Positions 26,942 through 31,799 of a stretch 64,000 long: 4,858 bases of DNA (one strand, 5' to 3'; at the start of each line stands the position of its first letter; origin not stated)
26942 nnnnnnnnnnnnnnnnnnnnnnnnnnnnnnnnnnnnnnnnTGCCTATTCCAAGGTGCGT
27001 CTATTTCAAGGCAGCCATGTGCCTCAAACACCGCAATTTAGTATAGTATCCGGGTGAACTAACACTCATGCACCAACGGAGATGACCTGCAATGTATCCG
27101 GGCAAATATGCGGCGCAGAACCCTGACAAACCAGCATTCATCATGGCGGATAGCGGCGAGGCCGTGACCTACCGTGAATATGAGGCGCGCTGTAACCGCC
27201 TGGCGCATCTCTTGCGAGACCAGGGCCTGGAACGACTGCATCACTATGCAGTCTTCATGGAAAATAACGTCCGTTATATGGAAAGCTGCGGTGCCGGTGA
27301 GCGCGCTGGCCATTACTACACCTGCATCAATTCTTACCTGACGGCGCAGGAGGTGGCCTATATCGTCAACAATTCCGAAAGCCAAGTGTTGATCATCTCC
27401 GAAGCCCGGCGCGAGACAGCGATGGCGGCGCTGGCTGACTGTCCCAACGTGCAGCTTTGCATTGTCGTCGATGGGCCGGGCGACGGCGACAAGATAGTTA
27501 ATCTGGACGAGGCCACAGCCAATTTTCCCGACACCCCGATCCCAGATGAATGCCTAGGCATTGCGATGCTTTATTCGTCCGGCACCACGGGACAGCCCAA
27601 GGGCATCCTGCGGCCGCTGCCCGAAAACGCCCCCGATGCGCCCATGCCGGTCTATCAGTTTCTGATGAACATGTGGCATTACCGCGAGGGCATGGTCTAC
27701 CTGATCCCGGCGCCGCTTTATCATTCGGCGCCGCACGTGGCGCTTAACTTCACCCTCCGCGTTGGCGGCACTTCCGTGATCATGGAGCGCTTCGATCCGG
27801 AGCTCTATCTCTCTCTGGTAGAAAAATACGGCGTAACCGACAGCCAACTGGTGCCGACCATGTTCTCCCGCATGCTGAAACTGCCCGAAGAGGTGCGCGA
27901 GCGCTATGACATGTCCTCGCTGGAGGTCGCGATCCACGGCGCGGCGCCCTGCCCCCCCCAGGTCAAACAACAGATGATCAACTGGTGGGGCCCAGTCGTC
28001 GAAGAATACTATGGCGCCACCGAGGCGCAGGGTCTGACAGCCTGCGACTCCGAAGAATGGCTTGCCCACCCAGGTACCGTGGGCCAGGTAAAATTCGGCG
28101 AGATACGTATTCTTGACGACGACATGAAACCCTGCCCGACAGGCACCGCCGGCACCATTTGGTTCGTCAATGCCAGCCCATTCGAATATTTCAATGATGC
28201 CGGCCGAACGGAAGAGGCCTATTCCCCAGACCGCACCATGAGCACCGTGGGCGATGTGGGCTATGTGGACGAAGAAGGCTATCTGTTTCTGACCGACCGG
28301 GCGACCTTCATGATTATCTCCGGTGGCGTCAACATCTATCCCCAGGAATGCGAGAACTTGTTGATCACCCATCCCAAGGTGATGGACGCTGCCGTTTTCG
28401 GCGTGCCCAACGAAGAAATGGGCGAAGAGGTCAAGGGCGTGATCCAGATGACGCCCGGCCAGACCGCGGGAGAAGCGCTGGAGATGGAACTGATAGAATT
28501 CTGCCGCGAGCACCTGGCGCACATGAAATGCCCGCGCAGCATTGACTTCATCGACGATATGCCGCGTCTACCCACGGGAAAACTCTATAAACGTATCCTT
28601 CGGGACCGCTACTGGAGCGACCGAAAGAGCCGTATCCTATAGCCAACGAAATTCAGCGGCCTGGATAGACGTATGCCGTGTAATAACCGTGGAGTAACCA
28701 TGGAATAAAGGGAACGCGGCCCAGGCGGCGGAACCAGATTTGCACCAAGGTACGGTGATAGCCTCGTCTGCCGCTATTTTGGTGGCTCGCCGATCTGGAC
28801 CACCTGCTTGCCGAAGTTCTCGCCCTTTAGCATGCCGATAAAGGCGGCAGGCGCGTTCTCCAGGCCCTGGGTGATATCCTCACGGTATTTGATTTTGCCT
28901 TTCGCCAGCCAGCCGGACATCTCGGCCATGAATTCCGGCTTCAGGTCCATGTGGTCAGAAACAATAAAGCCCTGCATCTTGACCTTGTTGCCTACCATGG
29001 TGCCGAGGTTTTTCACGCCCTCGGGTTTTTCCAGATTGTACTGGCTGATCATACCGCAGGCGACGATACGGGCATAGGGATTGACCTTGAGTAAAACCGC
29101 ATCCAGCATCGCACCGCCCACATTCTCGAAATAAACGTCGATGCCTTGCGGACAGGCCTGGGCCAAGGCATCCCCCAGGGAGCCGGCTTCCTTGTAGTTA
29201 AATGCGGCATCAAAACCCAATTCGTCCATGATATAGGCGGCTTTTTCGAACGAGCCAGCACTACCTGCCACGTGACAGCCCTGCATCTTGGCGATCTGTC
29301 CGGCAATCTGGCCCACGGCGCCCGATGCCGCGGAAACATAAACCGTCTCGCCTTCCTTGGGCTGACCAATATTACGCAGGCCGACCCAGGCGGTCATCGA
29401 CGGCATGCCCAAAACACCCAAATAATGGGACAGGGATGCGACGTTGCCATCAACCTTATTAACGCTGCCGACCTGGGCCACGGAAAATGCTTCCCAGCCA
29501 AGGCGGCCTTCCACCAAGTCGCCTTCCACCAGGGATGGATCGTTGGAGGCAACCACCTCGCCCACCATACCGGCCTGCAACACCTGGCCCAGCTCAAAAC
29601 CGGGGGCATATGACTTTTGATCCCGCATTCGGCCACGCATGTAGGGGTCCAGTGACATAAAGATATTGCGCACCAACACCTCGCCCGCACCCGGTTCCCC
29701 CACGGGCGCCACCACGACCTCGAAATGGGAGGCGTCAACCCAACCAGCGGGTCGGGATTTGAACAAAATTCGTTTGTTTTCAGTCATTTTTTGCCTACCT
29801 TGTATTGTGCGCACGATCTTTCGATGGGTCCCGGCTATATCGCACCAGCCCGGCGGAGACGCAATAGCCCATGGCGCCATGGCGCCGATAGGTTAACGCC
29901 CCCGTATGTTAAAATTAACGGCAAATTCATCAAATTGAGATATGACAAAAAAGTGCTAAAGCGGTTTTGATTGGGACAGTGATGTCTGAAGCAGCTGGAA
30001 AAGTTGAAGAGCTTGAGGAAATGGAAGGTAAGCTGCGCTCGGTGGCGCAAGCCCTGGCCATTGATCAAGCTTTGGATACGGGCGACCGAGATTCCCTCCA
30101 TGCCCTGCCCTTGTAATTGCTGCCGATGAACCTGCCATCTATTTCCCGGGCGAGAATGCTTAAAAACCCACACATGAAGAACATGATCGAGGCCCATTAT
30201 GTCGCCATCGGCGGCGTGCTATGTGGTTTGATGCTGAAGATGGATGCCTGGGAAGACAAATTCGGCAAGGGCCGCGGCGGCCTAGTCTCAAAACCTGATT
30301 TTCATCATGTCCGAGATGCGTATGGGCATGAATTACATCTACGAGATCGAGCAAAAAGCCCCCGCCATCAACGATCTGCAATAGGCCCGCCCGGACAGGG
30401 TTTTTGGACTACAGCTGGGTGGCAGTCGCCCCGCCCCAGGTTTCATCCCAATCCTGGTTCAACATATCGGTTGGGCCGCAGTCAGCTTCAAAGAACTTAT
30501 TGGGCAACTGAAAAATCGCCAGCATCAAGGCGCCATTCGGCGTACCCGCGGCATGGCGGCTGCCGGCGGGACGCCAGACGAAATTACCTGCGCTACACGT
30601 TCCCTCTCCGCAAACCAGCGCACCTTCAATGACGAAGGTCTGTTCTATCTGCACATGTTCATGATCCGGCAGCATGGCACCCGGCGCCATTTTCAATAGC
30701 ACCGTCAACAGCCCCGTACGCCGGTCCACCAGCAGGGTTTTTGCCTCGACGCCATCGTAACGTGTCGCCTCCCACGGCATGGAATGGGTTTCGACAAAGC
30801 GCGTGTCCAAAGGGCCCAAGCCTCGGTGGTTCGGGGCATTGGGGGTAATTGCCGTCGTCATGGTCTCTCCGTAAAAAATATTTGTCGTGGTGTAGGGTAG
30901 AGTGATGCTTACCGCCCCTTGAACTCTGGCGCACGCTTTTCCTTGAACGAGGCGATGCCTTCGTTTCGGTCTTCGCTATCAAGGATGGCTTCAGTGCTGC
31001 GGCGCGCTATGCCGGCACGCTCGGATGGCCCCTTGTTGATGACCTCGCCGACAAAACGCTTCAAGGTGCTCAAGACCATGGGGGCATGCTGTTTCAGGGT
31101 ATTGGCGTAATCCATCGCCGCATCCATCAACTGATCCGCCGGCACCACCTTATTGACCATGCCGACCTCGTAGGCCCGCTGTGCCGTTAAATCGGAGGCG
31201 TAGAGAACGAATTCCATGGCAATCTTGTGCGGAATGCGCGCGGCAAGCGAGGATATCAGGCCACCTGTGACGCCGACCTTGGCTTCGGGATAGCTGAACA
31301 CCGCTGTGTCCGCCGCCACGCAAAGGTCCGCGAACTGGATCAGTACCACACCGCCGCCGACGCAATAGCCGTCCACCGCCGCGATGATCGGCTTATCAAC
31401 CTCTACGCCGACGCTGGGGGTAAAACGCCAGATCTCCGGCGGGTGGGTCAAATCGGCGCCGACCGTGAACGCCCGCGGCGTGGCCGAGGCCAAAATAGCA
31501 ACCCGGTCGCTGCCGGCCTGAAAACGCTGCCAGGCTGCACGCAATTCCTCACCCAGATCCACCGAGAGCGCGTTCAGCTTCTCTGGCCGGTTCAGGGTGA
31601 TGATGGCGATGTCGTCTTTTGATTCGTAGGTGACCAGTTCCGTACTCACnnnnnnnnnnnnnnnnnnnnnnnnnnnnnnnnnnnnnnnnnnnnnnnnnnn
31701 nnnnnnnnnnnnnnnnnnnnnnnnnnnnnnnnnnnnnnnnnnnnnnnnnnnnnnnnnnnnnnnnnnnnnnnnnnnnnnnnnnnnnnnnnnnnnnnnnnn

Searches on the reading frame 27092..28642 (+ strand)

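Call 31: search_protein_families(library=pfam, proteins=[window:27092-28642:+], max_evalue=0.00001)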
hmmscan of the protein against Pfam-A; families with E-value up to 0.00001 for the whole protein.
window:27092-28642:+ (516 aa): 2 families
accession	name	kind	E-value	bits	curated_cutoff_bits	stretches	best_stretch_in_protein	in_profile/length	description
PF00501.34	AMP-binding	-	3.6e-69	233.8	29.9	1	7-358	5-374/384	AMP-binding enzyme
PF13193.12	AMP-binding_C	-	2.2e-16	61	24.5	1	419-497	1-76/76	AMP-binding enzyme C-terminal domain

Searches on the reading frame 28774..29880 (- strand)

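Call 31: search_protein_families(library=pfam, proteins=[window:28774-29880:-], max_evalue=0.00001)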
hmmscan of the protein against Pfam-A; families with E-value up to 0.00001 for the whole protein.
window:28774-29880:- (368 aa): 3 families
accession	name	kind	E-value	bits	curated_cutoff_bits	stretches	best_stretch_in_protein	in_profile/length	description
PF16884.10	ADH_N_2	-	4.4e-35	120.3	31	1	36-143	1-108/108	N-terminal domain of oxidoreductase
PF00107.32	ADH_zinc_N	-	2.9e-20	73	31.8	1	188-318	1-124/129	Zinc-binding dehydrogenase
PF13602.12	ADH_zinc_N_2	-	1.6e-10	42.5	27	1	221-361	1-134/134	Zinc-binding dehydrogenase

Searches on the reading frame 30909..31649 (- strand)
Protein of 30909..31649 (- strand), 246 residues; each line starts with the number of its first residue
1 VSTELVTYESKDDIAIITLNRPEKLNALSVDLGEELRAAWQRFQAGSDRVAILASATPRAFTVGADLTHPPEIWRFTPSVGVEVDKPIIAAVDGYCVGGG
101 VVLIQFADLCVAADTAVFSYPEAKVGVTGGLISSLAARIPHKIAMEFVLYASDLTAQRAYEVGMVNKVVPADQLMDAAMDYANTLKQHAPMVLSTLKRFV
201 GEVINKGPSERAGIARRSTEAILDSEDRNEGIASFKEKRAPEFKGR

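Call 31: search_protein_families(library=pfam, proteins=[window:30909-31649:-], max_evalue=0.00001)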
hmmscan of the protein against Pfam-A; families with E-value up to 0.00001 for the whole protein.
window:30909-31649:- (246 aa): 2 families
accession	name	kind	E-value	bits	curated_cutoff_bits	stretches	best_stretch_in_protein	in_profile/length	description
PF00378.25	ECH_1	-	5e-48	164.1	27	2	83-245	86-250/251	Enoyl-CoA hydratase/isomerase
PF16113.10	ECH_2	-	7.5e-24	85.3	27.2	2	84-232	86-235/335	Enoyl-CoA hydratase/isomerase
